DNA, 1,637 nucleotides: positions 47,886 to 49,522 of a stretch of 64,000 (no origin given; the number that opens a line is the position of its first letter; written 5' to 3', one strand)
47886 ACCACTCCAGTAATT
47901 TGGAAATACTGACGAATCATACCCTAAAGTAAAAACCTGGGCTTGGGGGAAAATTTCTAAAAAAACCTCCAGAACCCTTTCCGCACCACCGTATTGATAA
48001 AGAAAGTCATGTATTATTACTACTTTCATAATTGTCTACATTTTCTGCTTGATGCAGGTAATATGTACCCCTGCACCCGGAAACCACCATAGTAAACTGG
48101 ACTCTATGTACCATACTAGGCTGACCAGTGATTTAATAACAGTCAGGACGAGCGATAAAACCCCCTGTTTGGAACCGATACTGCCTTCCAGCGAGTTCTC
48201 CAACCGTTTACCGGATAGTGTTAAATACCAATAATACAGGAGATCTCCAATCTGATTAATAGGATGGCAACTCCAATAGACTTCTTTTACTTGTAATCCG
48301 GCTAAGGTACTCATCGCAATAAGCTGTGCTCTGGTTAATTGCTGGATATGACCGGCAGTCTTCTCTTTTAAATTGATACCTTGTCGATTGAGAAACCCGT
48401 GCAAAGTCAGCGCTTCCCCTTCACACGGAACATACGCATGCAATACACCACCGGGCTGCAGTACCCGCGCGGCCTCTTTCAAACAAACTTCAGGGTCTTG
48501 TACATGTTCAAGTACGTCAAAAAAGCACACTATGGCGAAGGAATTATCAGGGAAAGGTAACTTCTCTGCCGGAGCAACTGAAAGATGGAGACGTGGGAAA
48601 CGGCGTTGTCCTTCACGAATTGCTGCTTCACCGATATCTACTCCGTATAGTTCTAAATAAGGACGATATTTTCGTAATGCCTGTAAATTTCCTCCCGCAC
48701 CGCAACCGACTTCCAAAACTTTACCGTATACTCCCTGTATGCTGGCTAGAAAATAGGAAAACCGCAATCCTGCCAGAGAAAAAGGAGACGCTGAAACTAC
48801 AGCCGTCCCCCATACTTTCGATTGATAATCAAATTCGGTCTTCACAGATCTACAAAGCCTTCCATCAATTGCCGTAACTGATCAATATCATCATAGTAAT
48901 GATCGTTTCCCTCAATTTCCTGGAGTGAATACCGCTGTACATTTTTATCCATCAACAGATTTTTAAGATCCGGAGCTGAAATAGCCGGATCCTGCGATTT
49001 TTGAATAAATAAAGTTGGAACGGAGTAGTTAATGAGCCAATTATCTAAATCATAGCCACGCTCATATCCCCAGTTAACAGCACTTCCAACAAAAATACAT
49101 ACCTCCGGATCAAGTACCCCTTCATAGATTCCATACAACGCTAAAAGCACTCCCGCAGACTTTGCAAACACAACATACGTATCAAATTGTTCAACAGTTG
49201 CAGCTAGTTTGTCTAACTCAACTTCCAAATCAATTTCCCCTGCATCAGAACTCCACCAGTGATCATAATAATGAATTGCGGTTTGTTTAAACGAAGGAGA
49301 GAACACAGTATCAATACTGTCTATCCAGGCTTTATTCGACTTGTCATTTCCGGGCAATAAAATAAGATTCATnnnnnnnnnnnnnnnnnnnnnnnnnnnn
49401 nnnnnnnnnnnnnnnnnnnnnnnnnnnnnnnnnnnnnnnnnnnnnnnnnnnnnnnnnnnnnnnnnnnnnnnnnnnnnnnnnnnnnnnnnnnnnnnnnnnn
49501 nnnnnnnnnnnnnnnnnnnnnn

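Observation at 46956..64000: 17-kb envelope glycan / glycoconjugate locus extending beyond the window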

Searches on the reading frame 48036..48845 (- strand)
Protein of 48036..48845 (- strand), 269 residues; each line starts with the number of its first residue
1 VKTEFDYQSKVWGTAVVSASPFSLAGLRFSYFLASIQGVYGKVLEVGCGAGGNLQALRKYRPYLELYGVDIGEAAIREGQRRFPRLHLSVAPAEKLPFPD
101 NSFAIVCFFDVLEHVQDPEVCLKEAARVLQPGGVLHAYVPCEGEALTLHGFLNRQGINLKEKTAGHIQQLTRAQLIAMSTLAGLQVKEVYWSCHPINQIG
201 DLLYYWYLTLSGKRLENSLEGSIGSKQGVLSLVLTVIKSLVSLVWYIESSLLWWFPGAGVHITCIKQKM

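Call 5: search_protein_families(library=pfam, proteins=[window:48036-48845:-], max_evalue=0.01)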
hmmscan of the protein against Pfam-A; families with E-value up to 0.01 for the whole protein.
window:48036-48845:- (269 aa): 9 families
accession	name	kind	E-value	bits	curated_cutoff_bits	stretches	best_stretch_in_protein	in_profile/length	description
PF08241.18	Methyltransf_11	-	1.8e-23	83.4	21.2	1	44-135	1-93/95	Methyltransferase domain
PF13649.12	Methyltransf_25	-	1.2e-19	71.2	27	1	43-133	1-97/97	Methyltransferase domain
PF13489.12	Methyltransf_23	-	3.8e-17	62.9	27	1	38-187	21-162/164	Methyltransferase domain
PF13847.12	Methyltransf_31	-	1.6e-16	60.7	27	1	42-141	6-113/145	Methyltransferase domain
PF08242.18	Methyltransf_12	-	3.7e-16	60.1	30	1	44-135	1-98/98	Methyltransferase domain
PF01209.24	Ubie_methyltran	-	1.4e-08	34.8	20.1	1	42-136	50-150/233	ubiE/COQ5 methyltransferase family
PF07021.18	MetW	-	9.5e-06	25.8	21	1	41-128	15-101/193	Methionine biosynthesis protein MetW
PF03291.22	mRNA_G-N7_MeTrfase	-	2.6e-05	23.9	26.6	1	42-112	64-131/315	mRNA (guanine-N(7))-methyltransferase domain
PF02390.23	Methyltransf_4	-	0.0048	16.8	24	0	43-82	5-44/173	Putative methyltransferase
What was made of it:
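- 48036..48845 (-): MTa, a class I SAM methyltransferase with a C-terminal hydrophobic helix. Core gene. PF08241 at E 1.8e-23 (call 5).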

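Call 78: search_protein_families(library=ncbifam, proteins=[window:48036-48845:-], max_evalue=0.001)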
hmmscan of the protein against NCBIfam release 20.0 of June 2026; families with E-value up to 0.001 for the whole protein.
window:48036-48845:- (269 aa): 28 families (the best 25 are shown)
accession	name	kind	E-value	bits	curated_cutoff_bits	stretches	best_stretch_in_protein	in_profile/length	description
NF045667.1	MTase_DVU1556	equivalog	6e-17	61.8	155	1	42-135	25-117/213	DVU_1556 family methyltransferase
TIGR01934.1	MenG_MenH_UbiE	subfamily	6.3e-12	45.3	158.35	1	42-135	42-139/223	ubiquinone/menaquinone biosynthesis methyltransferase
NF008300.0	PRK11088.1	equivalog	1.2e-11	44.7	303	1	42-174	88-215/272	23S rRNA (guanine(745)-N(1))-methyltransferase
NF047649.1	MTase_UXPK_star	exception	2e-11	43.5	460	1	42-135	80-179/283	methyltransferase/UXPK-star double selenoprotein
NF045825.1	FAmtase_mtf2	equivalog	3.8e-11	42.7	400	1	42-135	61-156/248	fatty-acid O-methyltransferase Mtf2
TIGR02072.1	BioC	equivalog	1.4e-10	41.4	184.95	1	40-150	35-145/244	malonyl-ACP O-methyltransferase BioC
NF045823.1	PthPhpthDimycoMt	equivalog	1.8e-10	40.4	300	1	41-135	67-164/256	phthiotriol/phenolphthiotriol dimycocerosates methyltransferase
NF001244.0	PRK00216.1-5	equivalog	3e-10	39.8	216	1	42-135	51-151/236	bifunctional demethylmenaquinone methyltransferase/2-methoxy-6-polyprenyl-1,4-benzoquinol methylase UbiE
NF001241.0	PRK00216.1-2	equivalog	8.4e-10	38.7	327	1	42-135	54-145/231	demethylmenaquinone methyltransferase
NF045882.1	PLipidMtase_Leg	equivalog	2.3e-09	37.3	390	1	41-133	44-139/207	phospholipid N-methyltransferase PmtA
NF041537.1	ArsM_AhpD_UU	exception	2.4e-09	36.5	510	1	30-135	68-178/345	arsenite methyltransferase/AhpD domain selenoprotein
TIGR01983.1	UbiG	equivalog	3.4e-08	33.1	102.95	1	42-135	52-149/228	bifunctional 2-polyprenyl-6-hydroxyphenol methylase/3-demethylubiquinol 3-O-methyltransferase UbiG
TIGR03587.1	Pse_Me-ase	hypoth_equivalog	7e-08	32.8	112.05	1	42-120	46-122/204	pseudaminic acid biosynthesis-associated methylase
NF001240.0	PRK00216.1-1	equivalog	1.3e-07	31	378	1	42-135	66-166/251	bifunctional demethylmenaquinone methyltransferase/2-methoxy-6-polyprenyl-1,4-benzoquinol methylase UbiE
NF041536.1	ArsM_DUF2284_UU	exception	3.3e-07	29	575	1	41-135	78-178/459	arsenite methyltransferase/DUF2284 domain selenoprotein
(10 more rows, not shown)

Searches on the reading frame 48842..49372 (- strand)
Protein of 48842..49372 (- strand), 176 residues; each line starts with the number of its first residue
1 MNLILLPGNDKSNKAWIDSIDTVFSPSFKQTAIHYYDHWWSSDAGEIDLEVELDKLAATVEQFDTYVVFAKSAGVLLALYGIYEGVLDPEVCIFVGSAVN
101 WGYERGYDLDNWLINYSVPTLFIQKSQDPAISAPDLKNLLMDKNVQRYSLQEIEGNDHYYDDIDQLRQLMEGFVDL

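Call 5: search_protein_families(library=pfam, proteins=[window:48842-49372:-], max_evalue=0.01)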
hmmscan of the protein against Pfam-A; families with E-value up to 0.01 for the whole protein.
window:48842-49372:- (176 aa): 0 families

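Call 26: search_protein_families(library=ncbifam, proteins=[window:48842-49372:-], max_evalue=0.001)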
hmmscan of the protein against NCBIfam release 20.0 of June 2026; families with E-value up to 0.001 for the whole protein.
window:48842-49372:- (176 aa): 0 families

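Call 53: search_solved_structures(query=window:48842-49372:-, max_evalue=1)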
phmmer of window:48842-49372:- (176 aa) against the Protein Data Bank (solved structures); distinct sequences matched with E-value up to 1: 0.

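Call 60: search_protein_families(library=pfam, proteins=[window:48842-49372:-], max_evalue=5)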
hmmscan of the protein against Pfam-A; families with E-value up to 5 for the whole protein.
window:48842-49372:- (176 aa): 1 family
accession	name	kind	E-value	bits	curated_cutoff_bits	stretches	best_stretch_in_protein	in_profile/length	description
PF15613.11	WSD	-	0.18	12.4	25.4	1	112-171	16-49/69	Williams-Beuren syndrome DDT (WSD), D-TOX E motif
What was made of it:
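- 48842..49372 (-): 176-aa soluble protein, possibly a small Ser-Asp-His hydrolase. Unverified. No Pfam, NCBIfam or PDB hit (calls 5, 26, 53, 60).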

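Call 65: predict_structure(protein=window:48842-49372:-)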
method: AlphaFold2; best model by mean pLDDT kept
length: 176 residues; sequences in the alignment: 1
mean_pLDDT: 42.8   pTM: 0.38
mean pLDDT of the five models: 42.8, 37.3, 36.9, 35.5, 34.4
residues with pLDDT >= 90: 0; 70-90: 0; 50-70: 43; < 50: 133
segments of 3 or more residues with pLDDT < 50: 1-5, 7-17, 19-47, 93-176
pLDDT, mean of each block of 10 residues (from residue 1): 45 48 45 46 47 62 54 56 57 42 32 29 31 38 35 32 37 30
secondary structure, 60 per line:
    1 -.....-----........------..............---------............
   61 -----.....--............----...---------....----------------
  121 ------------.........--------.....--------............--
elements in order: E2-6 H12-19 H26-39 H49-60 E66-70 H73-84 H101-104 H133-141 H150-154 H163-174
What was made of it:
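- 48842..49372 (-): AF2 pLDDT 42.8 (call 65).
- On Alpha/beta hydrolase (h176): No profile or PDB hit, and the AF2 model failed (calls 53, 60, 65).
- Tried and rejected: The AF2 model of the 176-aa protein without an alignment failed (pLDDT 42.8, call 65), so no fold search was possible.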
